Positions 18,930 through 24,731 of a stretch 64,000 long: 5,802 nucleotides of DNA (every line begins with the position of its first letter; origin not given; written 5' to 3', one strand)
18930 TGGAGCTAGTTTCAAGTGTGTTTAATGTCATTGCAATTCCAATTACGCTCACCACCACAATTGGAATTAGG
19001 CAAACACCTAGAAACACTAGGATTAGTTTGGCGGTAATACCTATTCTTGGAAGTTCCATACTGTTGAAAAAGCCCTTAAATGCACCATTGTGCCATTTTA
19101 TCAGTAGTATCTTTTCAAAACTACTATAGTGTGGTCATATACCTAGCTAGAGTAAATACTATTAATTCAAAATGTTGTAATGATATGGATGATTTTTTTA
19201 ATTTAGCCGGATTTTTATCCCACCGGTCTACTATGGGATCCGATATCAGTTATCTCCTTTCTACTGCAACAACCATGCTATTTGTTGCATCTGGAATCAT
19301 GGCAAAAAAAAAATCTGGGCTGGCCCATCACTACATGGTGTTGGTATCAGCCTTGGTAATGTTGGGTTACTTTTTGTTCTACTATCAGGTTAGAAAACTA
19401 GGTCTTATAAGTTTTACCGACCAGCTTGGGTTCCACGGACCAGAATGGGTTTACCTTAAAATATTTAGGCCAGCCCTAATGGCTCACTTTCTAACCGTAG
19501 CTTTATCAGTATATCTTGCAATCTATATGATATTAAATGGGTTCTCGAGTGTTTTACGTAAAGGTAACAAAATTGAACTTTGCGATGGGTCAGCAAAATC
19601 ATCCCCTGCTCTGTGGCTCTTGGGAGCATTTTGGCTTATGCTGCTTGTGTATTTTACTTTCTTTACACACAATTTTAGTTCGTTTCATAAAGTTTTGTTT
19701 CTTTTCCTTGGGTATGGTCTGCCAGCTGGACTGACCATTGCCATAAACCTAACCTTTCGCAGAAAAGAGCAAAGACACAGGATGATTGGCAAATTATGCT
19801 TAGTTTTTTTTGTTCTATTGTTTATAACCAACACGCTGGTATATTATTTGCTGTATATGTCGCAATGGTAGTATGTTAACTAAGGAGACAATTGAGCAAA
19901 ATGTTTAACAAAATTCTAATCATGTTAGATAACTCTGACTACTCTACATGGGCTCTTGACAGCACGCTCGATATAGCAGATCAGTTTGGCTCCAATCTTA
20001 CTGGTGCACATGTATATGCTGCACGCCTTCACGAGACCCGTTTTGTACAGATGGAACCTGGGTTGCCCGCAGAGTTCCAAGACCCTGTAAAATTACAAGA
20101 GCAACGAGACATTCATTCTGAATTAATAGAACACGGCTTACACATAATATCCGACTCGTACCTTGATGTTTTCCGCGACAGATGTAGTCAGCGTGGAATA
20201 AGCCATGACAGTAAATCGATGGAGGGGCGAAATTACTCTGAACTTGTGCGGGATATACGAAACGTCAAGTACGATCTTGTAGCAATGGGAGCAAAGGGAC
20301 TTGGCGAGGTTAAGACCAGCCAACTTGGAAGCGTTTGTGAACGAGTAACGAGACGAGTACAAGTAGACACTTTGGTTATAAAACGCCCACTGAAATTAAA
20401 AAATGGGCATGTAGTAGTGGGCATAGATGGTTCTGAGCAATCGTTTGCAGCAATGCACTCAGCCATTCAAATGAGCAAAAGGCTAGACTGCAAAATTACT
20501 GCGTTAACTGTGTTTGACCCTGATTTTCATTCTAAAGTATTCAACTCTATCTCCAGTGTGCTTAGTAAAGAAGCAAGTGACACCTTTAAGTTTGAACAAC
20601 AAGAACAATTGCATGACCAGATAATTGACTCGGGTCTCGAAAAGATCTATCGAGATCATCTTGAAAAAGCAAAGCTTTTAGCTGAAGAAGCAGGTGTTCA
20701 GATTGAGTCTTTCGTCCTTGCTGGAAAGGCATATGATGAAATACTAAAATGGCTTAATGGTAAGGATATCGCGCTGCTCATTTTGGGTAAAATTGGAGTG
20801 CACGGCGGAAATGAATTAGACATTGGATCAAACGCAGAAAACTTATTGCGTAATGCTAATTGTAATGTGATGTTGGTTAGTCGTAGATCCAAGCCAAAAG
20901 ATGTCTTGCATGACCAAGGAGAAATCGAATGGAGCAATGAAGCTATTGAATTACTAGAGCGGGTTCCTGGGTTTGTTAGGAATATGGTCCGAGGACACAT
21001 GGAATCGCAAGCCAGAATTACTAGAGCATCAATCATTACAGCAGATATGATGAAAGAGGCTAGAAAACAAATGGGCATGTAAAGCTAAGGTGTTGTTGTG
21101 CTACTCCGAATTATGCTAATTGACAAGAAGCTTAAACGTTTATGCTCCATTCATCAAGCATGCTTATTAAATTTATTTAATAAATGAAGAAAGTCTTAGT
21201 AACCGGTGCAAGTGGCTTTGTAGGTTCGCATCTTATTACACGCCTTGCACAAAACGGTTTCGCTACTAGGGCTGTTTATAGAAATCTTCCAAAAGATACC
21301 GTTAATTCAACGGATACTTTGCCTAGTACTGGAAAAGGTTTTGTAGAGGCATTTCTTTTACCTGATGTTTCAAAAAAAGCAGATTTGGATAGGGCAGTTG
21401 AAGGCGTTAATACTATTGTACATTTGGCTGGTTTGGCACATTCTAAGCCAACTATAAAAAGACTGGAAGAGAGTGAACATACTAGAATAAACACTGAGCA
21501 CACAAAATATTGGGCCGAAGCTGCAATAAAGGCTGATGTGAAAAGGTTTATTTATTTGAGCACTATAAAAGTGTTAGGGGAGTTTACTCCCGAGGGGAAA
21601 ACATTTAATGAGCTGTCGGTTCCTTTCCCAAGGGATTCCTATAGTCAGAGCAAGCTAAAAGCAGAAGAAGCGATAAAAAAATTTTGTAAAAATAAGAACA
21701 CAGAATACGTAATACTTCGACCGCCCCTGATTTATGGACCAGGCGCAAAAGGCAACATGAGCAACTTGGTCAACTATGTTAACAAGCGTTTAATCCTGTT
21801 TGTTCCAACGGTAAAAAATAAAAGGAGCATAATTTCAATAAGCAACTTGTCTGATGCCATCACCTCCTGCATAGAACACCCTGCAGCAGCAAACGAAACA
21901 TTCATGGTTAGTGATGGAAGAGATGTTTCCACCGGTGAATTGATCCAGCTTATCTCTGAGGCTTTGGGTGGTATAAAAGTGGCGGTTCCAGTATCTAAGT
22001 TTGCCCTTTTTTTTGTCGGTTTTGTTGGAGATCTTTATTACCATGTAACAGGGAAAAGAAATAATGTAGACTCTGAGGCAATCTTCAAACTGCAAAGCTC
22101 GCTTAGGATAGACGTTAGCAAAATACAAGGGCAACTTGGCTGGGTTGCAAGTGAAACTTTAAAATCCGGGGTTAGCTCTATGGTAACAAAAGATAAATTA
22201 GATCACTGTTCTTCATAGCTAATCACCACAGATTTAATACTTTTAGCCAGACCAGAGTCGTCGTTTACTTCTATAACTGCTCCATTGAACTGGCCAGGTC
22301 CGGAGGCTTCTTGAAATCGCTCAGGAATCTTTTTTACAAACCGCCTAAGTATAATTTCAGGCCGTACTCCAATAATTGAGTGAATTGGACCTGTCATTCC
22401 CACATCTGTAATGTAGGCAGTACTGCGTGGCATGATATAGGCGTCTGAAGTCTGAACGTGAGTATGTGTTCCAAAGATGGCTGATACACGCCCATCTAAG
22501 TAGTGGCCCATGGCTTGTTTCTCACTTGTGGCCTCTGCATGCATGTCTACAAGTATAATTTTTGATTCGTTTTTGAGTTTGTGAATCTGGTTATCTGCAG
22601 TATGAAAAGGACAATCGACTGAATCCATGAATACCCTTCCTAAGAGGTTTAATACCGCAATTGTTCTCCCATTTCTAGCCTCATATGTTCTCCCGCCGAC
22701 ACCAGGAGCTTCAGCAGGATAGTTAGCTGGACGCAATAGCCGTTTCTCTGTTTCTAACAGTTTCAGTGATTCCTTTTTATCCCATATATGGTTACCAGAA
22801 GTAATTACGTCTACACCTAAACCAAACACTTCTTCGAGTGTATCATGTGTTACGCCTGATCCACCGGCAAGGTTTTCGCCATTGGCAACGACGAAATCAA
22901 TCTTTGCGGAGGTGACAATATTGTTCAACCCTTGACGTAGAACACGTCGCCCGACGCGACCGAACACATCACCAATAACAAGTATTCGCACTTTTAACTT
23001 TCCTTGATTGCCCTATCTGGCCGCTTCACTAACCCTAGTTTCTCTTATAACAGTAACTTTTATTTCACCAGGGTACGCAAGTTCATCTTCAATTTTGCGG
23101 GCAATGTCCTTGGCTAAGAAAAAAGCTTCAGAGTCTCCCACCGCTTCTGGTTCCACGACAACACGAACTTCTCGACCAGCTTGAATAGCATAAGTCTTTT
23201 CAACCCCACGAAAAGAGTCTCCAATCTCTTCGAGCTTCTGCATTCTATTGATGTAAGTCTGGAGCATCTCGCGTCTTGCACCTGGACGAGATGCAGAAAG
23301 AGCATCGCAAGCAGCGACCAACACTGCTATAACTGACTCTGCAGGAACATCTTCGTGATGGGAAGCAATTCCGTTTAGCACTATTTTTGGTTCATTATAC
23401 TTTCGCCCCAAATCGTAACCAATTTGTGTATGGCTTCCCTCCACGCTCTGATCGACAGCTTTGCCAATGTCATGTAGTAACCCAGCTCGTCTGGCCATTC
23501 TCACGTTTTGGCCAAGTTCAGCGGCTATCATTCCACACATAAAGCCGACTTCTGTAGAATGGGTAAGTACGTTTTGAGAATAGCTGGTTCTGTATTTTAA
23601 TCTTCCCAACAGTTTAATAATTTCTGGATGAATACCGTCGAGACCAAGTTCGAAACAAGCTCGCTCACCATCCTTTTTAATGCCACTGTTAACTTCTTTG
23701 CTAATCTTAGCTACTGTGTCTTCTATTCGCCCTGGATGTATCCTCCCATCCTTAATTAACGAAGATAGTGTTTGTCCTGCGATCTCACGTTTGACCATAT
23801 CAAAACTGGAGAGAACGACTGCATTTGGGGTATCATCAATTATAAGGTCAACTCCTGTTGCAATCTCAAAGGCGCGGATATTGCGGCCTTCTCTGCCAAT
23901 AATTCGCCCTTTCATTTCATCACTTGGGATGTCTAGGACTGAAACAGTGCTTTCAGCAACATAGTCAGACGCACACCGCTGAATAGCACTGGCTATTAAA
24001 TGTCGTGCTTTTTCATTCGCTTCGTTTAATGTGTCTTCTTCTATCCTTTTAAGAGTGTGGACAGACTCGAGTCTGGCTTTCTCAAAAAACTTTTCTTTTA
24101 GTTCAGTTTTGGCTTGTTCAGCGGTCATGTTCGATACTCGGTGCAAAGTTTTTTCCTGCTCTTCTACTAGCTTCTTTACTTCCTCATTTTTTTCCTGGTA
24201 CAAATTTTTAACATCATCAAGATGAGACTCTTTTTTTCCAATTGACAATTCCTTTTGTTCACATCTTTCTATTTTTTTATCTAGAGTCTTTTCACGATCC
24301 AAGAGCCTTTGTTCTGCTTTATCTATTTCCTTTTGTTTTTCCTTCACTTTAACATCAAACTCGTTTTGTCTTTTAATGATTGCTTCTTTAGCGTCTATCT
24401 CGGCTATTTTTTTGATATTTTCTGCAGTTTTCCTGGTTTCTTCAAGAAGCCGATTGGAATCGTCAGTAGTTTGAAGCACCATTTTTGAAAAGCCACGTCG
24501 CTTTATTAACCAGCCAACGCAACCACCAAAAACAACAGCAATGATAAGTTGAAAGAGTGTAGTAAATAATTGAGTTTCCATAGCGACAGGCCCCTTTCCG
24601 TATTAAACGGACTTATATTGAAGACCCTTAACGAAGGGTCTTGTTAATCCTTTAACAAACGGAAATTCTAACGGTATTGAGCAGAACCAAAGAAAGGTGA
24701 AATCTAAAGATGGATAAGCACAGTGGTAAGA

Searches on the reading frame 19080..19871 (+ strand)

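Call 44: search_protein_families(library=pfam, proteins=[window:19080-19871:+], max_evalue=0.00001)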
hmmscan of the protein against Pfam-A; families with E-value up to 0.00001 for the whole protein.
window:19080-19871:+ (263 aa): 1 family
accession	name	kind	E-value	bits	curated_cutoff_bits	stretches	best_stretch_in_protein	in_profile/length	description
PF04238.17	DUF420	-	1e-07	32.7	30.5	0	57-164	5-101/130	Protein of unknown function (DUF420)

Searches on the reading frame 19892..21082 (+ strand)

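Call 44: search_protein_families(library=pfam, proteins=[window:19892-21082:+], max_evalue=0.00001)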
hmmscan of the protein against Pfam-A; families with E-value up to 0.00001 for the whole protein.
window:19892-21082:+ (396 aa): 2 families
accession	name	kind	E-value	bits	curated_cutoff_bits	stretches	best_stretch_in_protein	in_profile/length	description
PF00582.32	Usp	-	4.8e-37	128.1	24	2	172-329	3-140/141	Universal stress protein family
PF08369.16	PCP_red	-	1.3e-10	41.6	32.5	1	347-391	1-45/45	Proto-chlorophyllide reductase 57 kD subunit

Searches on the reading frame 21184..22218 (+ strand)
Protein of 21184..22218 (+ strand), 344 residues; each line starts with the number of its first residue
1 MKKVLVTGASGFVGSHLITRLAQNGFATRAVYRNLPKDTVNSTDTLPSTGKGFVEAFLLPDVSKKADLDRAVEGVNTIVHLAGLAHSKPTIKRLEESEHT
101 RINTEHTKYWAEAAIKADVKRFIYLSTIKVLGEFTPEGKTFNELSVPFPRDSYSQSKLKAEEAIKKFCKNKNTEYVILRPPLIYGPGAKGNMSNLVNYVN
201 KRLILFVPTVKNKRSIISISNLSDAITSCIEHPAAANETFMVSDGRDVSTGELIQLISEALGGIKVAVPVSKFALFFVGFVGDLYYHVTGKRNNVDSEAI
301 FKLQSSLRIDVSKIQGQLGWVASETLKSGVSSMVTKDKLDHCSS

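Call 44: search_protein_families(library=pfam, proteins=[window:21184-22218:+], max_evalue=0.00001)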
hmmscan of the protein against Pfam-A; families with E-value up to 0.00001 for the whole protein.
window:21184-22218:+ (344 aa): 8 families
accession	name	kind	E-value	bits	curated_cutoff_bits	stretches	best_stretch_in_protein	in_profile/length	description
PF01370.27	Epimerase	-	3.8e-32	112.1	20.9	1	4-239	1-236/240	NAD dependent epimerase/dehydratase family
PF01073.25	3Beta_HSD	-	2.6e-27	96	22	1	5-262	1-269/280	3-beta hydroxysteroid dehydrogenase/isomerase family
PF16363.11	GDP_Man_Dehyd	-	3e-18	66.8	27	1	5-333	1-332/332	GDP-mannose 4,6 dehydratase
PF13460.12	NAD_binding_10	-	1.7e-16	61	27.2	1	8-184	1-147/184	NAD(P)H-binding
PF04321.23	RmlD_sub_bind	-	1e-15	58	27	1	3-242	2-212/287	RmlD substrate binding domain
PF07993.18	NAD_binding_4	-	4.4e-13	49.4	20.1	1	65-195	79-219/258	Male sterility protein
PF05368.20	NmrA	-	4.2e-11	43.4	27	1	2-259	3-232/298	NmrA-like family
PF02719.21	Polysacc_synt_2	-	1.1e-10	41.6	20.2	1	4-130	1-131/293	Polysaccharide biosynthesis protein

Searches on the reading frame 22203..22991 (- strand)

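Call 44: search_protein_families(library=pfam, proteins=[window:22203-22991:-], max_evalue=0.00001)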
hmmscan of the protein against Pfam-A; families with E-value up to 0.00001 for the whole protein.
window:22203-22991:- (262 aa): 2 families
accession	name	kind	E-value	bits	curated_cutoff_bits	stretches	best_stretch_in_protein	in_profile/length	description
PF13277.11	YmdB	-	5.8e-105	350.5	27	1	4-255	1-253/253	YmdB-like protein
PF00149.33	Metallophos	-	5.7e-10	40.4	21.5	1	1-179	1-190/191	Calcineurin-like phosphoesterase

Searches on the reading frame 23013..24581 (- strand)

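Call 44: search_protein_families(library=pfam, proteins=[window:23013-24581:-], max_evalue=0.00001)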
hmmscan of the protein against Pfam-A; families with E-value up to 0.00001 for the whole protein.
window:23013-24581:- (522 aa): 3 families
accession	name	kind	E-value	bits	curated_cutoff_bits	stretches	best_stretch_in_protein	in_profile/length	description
PF12072.13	RNase_Y_N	-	6.4e-42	143.7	32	1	11-207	5-201/201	RNase Y N-terminal region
PF01966.28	HD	-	1.9e-17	64.1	22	1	338-430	1-115/116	HD domain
PF08668.18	HDOD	-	9.3e-06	25.7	22.9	0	336-376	93-134/196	HDOD domain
